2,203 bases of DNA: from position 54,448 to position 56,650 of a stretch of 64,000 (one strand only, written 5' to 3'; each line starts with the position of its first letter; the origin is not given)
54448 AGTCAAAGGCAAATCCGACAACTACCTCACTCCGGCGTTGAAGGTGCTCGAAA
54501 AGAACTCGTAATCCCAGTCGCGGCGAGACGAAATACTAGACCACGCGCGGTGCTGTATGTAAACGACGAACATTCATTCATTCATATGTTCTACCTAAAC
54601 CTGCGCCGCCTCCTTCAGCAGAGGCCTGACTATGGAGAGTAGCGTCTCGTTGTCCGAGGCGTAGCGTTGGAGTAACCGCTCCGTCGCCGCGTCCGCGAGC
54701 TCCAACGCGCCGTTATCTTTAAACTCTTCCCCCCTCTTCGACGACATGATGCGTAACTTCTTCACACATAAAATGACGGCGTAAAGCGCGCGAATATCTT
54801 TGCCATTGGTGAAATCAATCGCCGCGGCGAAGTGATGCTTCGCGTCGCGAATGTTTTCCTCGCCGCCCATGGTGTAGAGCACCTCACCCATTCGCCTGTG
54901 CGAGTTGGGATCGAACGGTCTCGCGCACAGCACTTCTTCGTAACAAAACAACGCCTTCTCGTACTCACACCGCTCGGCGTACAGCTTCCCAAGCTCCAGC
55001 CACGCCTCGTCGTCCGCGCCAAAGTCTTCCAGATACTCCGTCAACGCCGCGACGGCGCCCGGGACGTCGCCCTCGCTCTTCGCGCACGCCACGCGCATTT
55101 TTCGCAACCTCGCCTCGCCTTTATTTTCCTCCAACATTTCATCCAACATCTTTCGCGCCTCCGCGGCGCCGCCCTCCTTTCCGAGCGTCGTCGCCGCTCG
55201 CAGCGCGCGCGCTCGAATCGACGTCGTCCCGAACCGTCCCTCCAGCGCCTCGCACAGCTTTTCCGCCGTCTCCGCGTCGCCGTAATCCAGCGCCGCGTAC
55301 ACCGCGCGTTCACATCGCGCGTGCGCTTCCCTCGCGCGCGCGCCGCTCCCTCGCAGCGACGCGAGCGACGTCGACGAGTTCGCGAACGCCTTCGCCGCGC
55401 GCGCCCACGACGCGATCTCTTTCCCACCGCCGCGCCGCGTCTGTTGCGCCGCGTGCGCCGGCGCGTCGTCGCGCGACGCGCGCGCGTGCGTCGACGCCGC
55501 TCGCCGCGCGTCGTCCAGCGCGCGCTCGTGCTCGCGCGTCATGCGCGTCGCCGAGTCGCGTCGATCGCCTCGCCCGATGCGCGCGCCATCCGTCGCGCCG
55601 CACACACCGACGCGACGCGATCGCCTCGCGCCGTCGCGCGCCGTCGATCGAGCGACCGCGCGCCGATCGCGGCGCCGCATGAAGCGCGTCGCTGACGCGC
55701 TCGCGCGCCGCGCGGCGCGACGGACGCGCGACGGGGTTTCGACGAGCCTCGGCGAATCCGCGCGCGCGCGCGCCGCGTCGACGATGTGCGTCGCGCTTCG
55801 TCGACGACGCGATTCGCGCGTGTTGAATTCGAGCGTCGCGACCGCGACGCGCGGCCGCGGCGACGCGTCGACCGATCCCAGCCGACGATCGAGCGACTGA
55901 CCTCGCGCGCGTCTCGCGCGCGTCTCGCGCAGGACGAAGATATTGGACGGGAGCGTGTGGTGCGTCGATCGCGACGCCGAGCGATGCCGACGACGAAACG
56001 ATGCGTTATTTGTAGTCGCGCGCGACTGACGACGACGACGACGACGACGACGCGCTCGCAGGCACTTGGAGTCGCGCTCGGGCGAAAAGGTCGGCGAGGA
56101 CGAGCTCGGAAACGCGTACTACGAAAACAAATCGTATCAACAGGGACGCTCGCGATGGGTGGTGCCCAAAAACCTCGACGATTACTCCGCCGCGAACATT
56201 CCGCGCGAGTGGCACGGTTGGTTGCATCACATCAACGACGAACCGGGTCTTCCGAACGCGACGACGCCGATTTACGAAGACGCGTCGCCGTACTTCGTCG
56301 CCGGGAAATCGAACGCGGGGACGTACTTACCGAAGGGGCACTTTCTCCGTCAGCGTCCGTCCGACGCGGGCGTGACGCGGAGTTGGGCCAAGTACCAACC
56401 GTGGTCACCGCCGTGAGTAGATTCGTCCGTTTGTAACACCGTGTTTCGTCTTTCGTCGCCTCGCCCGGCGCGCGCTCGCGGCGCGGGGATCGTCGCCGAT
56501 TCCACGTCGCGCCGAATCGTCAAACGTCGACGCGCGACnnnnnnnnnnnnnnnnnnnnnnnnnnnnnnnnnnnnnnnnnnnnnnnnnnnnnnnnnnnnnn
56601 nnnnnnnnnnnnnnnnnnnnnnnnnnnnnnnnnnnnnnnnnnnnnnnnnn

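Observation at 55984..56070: NDUFA12 ORF has no ATG; a 3-codon first exon plus a 50-nt intron would restore it in phase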

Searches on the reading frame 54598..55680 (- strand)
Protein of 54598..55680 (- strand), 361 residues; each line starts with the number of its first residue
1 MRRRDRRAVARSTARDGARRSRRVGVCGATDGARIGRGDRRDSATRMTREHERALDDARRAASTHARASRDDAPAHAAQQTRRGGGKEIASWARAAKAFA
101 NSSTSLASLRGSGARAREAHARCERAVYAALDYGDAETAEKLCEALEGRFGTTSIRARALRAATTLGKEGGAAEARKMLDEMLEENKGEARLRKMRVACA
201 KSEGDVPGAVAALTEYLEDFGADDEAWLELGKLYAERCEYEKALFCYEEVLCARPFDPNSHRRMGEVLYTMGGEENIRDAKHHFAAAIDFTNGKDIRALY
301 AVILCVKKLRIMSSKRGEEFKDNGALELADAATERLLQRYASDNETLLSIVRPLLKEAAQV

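Call 34: search_protein_families(library=pfam, proteins=[window:54598-55680:-], max_evalue=0.001)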
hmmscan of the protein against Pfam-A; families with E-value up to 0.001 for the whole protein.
window:54598-55680:- (361 aa): 7 families
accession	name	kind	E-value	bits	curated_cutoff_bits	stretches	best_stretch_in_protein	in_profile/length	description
PF22890.2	TPR_EMC2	-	9e-15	55.5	27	1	169-267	31-129/145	EMC2 TPR-like repeat domain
PF14559.12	TPR_19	-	2.2e-06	28.4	25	1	202-259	3-60/68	Tetratricopeptide repeat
PF23914.1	TPR_CcmH_CycH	-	7.6e-06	26.3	42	0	212-299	38-124/158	Cytochrome c-type biogenesis protein H TPR domain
PF13428.12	TPR_14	-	1.4e-05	25.7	23.5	0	225-266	2-43/44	Tetratricopeptide repeat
PF00515.34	TPR_1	-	2.1e-05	24.6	27.8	1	225-252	2-29/34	Tetratricopeptide repeat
PF13414.12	TPR_11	-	0.00042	20.4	26.8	0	231-272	1-42/42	TPR repeat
PF07719.23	TPR_2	-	0.00055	20.3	27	1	225-251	2-28/34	Tetratricopeptide repeat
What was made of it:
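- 54595..55542 (-): Divergently transcribed upstream neighbour, an EMC2-like TPR protein. Its real start is most likely the ATG at 55542, not the ORF's first ATG at 55680. Pfam TPR_EMC2 matches at 9e-15 (call 34).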

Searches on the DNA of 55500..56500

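Call 43: search_rna_families(source=window, start=55500, end=56500, threshold=evalue, max_evalue=1)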
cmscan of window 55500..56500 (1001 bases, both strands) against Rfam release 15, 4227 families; matches with E-value up to 1: 2.
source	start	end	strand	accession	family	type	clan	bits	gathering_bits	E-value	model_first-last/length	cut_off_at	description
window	55758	55825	-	RF03403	mir-5366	Gene; miRNA;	-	22.8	73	0.046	1-71/71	no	mir-5366 microRNA precursor family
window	55788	55867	+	RF03773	mir-978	Gene; miRNA;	-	19.6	100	0.66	1-86/86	no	mir-978 microRNA precursor family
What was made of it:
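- Tried and rejected: The Rfam hits, mir-5366 at 22.8 bits and mir-978 at 19.6 bits, are far below their gathering scores of 73 and 100 bits (call 43).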
